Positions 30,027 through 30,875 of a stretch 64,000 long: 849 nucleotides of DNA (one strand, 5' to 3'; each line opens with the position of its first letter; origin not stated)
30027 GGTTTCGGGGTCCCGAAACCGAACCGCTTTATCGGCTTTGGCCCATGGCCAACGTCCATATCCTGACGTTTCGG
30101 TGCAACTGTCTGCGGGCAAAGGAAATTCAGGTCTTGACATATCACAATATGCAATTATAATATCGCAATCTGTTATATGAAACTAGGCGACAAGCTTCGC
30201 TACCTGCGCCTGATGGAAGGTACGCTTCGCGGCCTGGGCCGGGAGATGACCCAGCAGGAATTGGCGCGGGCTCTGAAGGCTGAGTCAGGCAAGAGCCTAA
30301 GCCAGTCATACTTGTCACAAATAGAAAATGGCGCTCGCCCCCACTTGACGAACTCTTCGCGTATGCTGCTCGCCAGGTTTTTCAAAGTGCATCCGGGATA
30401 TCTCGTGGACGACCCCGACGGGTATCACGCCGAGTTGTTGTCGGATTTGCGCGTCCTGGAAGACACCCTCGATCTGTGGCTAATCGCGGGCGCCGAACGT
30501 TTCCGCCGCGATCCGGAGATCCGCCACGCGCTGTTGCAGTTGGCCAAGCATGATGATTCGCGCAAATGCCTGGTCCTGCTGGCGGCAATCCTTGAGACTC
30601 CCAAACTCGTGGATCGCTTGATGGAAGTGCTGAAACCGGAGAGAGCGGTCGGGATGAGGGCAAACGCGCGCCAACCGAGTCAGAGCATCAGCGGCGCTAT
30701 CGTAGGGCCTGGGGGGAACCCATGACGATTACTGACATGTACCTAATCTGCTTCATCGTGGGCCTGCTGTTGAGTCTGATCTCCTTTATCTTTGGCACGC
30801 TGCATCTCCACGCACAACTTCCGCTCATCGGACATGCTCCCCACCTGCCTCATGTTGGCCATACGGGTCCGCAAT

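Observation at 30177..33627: XRE regulator - NfeD - flotillin - PspA membrane module bounded by palindromic repeats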

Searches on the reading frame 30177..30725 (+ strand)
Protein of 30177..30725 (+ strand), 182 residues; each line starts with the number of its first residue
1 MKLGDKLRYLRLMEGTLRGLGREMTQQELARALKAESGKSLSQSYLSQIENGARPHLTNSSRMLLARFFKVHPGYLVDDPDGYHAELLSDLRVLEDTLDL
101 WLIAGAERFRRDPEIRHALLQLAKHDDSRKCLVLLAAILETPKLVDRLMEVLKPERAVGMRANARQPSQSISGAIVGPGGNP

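Call 5: search_protein_families(library=pfam, proteins=[window:30177-30725:+], max_evalue=0.01)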
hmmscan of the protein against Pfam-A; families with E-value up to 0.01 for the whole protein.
window:30177-30725:+ (182 aa): 2 families
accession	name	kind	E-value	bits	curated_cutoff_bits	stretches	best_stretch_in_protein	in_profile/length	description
PF01381.28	HTH_3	-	2.6e-06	27.8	23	1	22-76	8-55/55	Helix-turn-helix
PF13560.12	HTH_31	-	0.0002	22.1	27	1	3-57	2-42/64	Helix-turn-helix domain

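Call 9: find_encoding_contigs(protein=window:30177-30725:+, flank=10000, max_places=6)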
Protein window:30177-30725:+ (182 aa): 1 contig read that carries it; 1 place shown.
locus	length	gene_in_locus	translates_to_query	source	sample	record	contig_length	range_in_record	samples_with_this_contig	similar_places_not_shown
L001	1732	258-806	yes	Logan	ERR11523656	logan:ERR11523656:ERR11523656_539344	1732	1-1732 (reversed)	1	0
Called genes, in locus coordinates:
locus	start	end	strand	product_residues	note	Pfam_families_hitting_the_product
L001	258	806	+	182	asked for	PF01381:HTH_3 (weak)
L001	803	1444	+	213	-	PF25842:NfeD_TM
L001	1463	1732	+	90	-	?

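Call 10: search_protein_families(library=ncbifam, proteins=[window:30177-30725:+], max_evalue=0.01)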
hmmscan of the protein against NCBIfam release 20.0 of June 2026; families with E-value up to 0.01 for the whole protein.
window:30177-30725:+ (182 aa): 1 family
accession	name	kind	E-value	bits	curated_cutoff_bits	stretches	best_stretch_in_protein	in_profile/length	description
NF038139.1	Reg_Aceta_RamB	equivalog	0.0075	14.9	700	1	21-82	13-67/465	acetate metabolism transcriptional regulator RamB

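Call 25: find_homologous_proteins(query=window:30177-30725:+)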
Query window:30177-30725:+ (182 aa): 8000 proteins with E <= 0.001 among 8000 candidates; the best 120 are listed.
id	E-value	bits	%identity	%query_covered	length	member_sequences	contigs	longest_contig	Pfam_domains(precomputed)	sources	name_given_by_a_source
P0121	5.5e-113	392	100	100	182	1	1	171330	PF01381.29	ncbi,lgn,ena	-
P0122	1.0e-95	336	86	99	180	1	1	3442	PF01381.29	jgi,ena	-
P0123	1.1e-95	336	93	91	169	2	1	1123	PF01381.29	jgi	jgi:transcriptional regulator with XRE-family HTH domain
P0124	1.5e-94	332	84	99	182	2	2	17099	PF01381.29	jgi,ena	jgi:transcriptional regulator with XRE-family HTH domain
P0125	7.6e-94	330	85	100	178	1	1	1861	PF01381.29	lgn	-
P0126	9.7e-93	326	85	99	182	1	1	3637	PF01381.29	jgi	jgi:transcriptional regulator with XRE-family HTH domain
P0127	6.1e-92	324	88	93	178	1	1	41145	PF01381.29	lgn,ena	-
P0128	1.4e-87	310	89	87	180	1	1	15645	-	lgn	-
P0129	1.1e-86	307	89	87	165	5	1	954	PF01381.29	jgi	-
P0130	1.2e-86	307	83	97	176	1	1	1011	-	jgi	jgi:transcriptional regulator with XRE-family HTH domain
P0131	1.3e-86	306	81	96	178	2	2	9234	PF01381.29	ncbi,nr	ncbi:MAG TPA: helix-turn-helix transcriptional regulator [Terriglobales bacterium]|nr:helix-turn-hel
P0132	1.7e-86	306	88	87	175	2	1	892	-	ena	-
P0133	2.1e-86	306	86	90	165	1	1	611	PF01381.29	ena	-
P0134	5.8e-86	304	82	95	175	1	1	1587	-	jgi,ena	-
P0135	1.7e-85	303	87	87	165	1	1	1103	-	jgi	-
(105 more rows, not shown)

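Call 28: list_cluster_members(proteins=[window:30177-30725:+, window:30722-31363:+, window:32956-33627:+])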
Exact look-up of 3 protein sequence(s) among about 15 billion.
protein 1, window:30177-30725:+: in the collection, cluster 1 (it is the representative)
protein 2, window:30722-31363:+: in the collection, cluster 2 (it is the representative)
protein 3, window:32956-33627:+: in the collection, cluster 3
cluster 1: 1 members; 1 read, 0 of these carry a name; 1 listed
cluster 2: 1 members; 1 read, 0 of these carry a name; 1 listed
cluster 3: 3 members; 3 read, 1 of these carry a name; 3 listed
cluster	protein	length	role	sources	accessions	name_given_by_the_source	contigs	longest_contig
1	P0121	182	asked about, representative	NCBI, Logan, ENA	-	-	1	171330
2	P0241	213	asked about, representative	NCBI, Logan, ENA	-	-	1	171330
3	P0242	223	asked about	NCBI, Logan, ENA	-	-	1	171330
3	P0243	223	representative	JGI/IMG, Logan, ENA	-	phage shock protein A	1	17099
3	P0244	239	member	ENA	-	-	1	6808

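Call 34: search_protein_representatives(protein=window:30177-30725:+)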
Query: 182 residues. Proteins with E-value up to 0.001 (for the whole library): 502; up to 1e-10: 320; up to 1e-30: 91. The best 150 are listed.
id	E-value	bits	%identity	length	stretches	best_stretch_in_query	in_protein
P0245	5.7e-71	253.9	69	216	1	1-174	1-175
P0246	3.1e-69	248.2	71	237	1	1-155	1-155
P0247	3.9e-69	247.9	70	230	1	1-162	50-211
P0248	3.9e-66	238.1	68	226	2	34-166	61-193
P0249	5.1e-62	224.8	61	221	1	1-170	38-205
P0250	4.7e-61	221.6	78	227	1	13-144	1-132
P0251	3.5e-59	215.5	64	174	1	1-157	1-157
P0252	1.9e-58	213.1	66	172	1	1-153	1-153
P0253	2.0e-56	206.5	73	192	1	1-131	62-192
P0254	1.7e-55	203.5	70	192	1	1-134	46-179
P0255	4.0e-55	202.3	69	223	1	1-136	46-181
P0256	4.0e-55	202.3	75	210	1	1-125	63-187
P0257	2.7e-54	199.6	70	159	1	1-133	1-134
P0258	3.6e-54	199.2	71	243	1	1-131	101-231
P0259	7.9e-54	198.1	74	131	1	1-124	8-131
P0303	3.3e-36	140.7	43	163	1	2-158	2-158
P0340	4.0e-30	120.9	45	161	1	1-152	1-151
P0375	1.5e-25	106.0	42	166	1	2-153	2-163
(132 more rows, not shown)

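Call 36: find_related_loci(query=A1, collection=genome_contigs, flank=7000)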
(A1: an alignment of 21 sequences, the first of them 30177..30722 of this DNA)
Query A1 (182 aa) in genome_contigs; peptide patterns used: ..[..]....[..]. (x = any residue, [..] = any of these).
600 stretches matched a pattern (row limit reached: there are more); 596 encode a relative of the query (tblastn E <= 1e-3); the best 80 are kept; 80 distinct loci.
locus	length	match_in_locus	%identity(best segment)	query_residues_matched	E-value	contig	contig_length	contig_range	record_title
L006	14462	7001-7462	82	1-154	4e-82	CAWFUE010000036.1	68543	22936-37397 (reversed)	MAG: uncultured Acidobacteriaceae bacterium isolate MFD09567.bin.2.12 genome assembly, contig: contig_40360, whole genom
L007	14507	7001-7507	76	1-168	6e-82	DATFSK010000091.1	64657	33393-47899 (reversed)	MAG TPA_asm: Terriglobales bacterium isolate SMAG_U9382 k141_828264, whole genome shotgun sequence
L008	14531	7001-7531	73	1-179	1e-81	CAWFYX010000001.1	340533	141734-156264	MAG: uncultured Acidobacteriaceae bacterium isolate MFD09286.bin.2.100 genome assembly, contig: contig_18232, whole geno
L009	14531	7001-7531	72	1-179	6e-82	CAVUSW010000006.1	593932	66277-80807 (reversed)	MAG: uncultured Acidobacteriaceae bacterium isolate MFD00964.bin.2.181 genome assembly, contig: contig_24955, whole geno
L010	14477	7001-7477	79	1-159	2e-81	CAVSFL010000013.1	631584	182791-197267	MAG: uncultured Acidobacteriaceae bacterium isolate MFD01828.bin.1.14 genome assembly, contig: contig_32561, whole genom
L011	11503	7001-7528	73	1-180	2e-81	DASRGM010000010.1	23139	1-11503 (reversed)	MAG TPA_asm: Terriglobales bacterium isolate SMAG_U10058 k141_646745, whole genome shotgun sequence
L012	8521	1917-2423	70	1-171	7e-81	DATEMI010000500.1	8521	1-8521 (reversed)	MAG TPA_asm: Terriglobales bacterium isolate SMAG_U8938 k141_1198152, whole genome shotgun sequence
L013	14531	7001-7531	72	1-179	4e-81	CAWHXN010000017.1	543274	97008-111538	MAG: uncultured Acidobacteriaceae bacterium isolate MFD00731.bin.1.235 genome assembly, contig: contig_58235, whole geno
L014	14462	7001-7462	81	1-154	1e-80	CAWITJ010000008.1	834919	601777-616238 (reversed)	MAG: uncultured Acidobacteriaceae bacterium isolate MFD09671.bin.1.182 genome assembly, contig: contig_35557, whole geno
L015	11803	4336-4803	76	1-156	2e-80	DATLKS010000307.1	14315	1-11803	MAG TPA_asm: Terriglobales bacterium isolate SMAG_U13728 k141_78873, whole genome shotgun sequence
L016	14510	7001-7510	73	1-166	4e-80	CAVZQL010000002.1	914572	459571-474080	MAG: uncultured Acidobacteriota bacterium isolate MFD05705.bin.1.234 genome assembly, contig: contig_19727, whole genome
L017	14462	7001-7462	80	1-154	3e-80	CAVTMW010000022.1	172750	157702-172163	MAG: uncultured Acidobacteriaceae bacterium isolate MFD06435.bin.2.120 genome assembly, contig: contig_52680, whole geno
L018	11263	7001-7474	78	1-158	5e-80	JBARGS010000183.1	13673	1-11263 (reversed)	MAG: Candidatus Korobacteraceae bacterium isolate MFD06391_ilm_asm_bin32 k127_119578, whole genome shotgun sequence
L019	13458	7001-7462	79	1-154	1e-79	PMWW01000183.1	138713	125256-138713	MAG: Acidobacteriaceae bacterium isolate bog_169 73.20110700_S3M.38_contig_7033, whole genome shotgun sequence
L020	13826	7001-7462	79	1-154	3e-79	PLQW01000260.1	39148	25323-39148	MAG: Acidobacteriaceae bacterium isolate bog_382 73.20120700_S1X.44_contig_1182, whole genome shotgun sequence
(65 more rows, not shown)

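Call 38: find_encoding_contigs(protein=P0303, flank=6000, max_places=2)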
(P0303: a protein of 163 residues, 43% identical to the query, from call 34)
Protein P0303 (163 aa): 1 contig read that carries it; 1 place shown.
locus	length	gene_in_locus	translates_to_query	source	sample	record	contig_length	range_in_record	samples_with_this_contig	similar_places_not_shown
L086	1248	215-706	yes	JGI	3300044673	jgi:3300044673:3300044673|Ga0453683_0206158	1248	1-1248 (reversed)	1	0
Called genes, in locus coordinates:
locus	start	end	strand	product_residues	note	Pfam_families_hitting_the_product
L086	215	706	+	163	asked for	-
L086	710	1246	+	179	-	?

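Call 39: find_encoding_contigs(protein=P0375, flank=6000, max_places=2)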
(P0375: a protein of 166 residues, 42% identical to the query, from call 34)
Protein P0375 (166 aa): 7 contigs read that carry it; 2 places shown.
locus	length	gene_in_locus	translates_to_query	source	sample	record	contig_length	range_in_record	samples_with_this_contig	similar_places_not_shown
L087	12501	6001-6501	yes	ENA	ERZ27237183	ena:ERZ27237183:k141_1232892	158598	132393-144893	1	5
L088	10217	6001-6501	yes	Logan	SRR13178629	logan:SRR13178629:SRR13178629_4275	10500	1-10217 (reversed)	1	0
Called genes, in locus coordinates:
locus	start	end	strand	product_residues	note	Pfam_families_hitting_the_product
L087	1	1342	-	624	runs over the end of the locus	PF00528:BPD_transp_1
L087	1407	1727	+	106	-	PF02635:DsrE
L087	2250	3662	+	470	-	PF05239:PRC (faint), PF03448:MgtE_N, PF14841:FliG_M (faint), PF00571:CBS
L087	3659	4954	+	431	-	PF01566:Nramp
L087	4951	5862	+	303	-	PF12706:Lactamase_B_2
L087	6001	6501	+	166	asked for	-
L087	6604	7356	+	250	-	-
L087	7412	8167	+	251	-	PF25842:NfeD_TM (weak)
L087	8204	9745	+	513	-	PF01145:Band_7, PF15975:Flot (weak)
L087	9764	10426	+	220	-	PF04012:PspA_IM30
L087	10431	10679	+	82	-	-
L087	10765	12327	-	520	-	PF07555:NAGidase, PF21774:NagJ_C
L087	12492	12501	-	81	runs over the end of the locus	-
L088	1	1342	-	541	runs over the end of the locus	?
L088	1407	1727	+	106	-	PF02635:DsrE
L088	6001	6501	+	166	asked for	-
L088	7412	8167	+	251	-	PF25842:NfeD_TM (weak)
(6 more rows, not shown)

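Call 40: find_encoding_contigs(protein=P0340, flank=6000, max_places=2)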
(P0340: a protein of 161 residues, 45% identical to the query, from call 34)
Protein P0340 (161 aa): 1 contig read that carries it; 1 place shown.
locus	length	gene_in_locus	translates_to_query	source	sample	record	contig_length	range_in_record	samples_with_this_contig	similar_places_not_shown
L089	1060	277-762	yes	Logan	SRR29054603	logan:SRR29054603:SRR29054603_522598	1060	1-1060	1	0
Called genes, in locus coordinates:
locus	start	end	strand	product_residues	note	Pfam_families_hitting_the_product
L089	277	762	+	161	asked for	-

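Call 55: search_protein_families(library=pfam, proteins=[L087:7412-8167:+, L087:6604-7356:+], max_evalue=10)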
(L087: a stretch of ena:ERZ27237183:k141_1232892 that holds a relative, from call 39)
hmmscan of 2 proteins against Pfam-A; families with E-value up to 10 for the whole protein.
L087:7412-8167:+ (251 aa): 1 family
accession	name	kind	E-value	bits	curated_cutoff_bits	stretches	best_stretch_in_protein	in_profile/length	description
PF06687.17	SUR7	-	0.85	9.7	29.6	1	8-31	105-128/201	SUR7/PalI family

L087:6604-7356:+ (250 aa): 0 families

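Call 57: search_solved_structures(query=A1, max_evalue=1)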
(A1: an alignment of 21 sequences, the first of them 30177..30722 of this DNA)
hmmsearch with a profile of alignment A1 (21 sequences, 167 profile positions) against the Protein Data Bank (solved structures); distinct sequences matched with E-value up to 1: 15.
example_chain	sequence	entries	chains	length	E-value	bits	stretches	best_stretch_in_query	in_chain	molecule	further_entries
3qf3_A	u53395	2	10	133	2.3e-09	40.5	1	23-86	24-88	ESX-1 secretion-associated regulator EspR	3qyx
3r1f_A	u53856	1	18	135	2.3e-09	40.4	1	23-86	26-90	ESX-1 secretion-associated regulator EspR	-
3qwg_A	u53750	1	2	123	2.7e-09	40.2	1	23-80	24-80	ESX-1 secretion-associated regulator EspR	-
4ndw_A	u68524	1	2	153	3.3e-09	39.9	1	23-85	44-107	Nucleoid-associated protein EspR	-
6rnz_A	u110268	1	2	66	0.072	16.1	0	1-54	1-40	HTH-type transcriptional regulator DdrOC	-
11cp_A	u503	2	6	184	0.082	15.9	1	90-150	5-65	designed metalloprotease TDPr3 | TDPr3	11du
9sf2_A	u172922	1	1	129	0.1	15.5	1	40-85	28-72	Transcriptional regulator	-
4adz_A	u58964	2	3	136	0.12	15.3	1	4-26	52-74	CSOR | COPPER SENSITIVE OPERON REPRESSOR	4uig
6rnx_A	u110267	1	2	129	0.49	13.4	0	1-54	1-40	HTH-type transcriptional regulator DdrOC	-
6rmq_A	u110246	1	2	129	0.5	13.3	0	1-54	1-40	HTH-type transcriptional regulator DdrOC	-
6jq1_A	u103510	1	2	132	0.51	13.3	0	35-54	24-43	Transcriptional regulator, XRE family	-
3qp5_A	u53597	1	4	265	0.65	13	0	94-150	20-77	CviR transcriptional regulator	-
3qp1_A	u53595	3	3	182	0.69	12.9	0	93-151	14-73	CviR transcriptional regulator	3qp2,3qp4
1tg7_A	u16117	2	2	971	0.78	12.7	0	63-91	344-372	beta-galactosidase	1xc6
6nz3_A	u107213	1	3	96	0.98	12.4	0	114-156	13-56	Design construct XAA_GGHN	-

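Call 59: search_solved_structures(query=window:30177-30722:+, max_evalue=1, show_alignments=1)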
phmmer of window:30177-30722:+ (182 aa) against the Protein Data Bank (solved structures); distinct sequences matched with E-value up to 1: 4.
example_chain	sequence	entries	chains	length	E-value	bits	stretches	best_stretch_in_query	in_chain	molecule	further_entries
3qwg_A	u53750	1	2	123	5.1e-06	29.4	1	23-93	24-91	ESX-1 secretion-associated regulator EspR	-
3qf3_A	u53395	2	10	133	5.4e-06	29.3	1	23-94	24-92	ESX-1 secretion-associated regulator EspR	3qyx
3r1f_A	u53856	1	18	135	5.5e-06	29.3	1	23-94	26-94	ESX-1 secretion-associated regulator EspR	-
4ndw_A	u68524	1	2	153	7.7e-06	28.8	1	23-94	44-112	Nucleoid-associated protein EspR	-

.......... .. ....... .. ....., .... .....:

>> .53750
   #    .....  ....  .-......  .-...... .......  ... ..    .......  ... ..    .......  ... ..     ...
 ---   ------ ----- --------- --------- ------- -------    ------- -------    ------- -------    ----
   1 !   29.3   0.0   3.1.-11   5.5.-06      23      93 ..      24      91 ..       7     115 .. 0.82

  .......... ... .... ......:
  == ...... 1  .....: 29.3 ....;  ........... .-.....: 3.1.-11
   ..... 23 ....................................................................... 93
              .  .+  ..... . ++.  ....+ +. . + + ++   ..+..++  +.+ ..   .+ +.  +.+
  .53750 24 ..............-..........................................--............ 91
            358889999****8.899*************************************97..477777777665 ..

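Call 65: predict_structure(alignment_id=A1)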
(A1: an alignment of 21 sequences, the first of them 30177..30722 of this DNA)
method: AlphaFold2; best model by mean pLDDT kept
length: 182 residues; sequences in the alignment: 21
mean_pLDDT: 85.1   pTM: 0.50
mean pLDDT of the five models: 85.1, 84.7, 84.3, 84.0, 82.1
residues with pLDDT >= 90: 119; 70-90: 22; 50-70: 31; < 50: 10
segments of 3 or more residues with pLDDT < 50: 87-92, 179-182
pLDDT, mean of each block of 10 residues (from residue 1): 95 94 97 97 97 95 97 93 58 68 94 96 92 93 91 66 57 59 45
secondary structure, 60 per line:
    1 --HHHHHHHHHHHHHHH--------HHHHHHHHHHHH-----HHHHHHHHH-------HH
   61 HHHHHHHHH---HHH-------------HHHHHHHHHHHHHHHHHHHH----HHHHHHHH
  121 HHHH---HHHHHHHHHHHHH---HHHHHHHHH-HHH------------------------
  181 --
elements in order: H3-17 H26-37 H43-51 H59-69 H89-108 H113-124 H128-140 H144-152
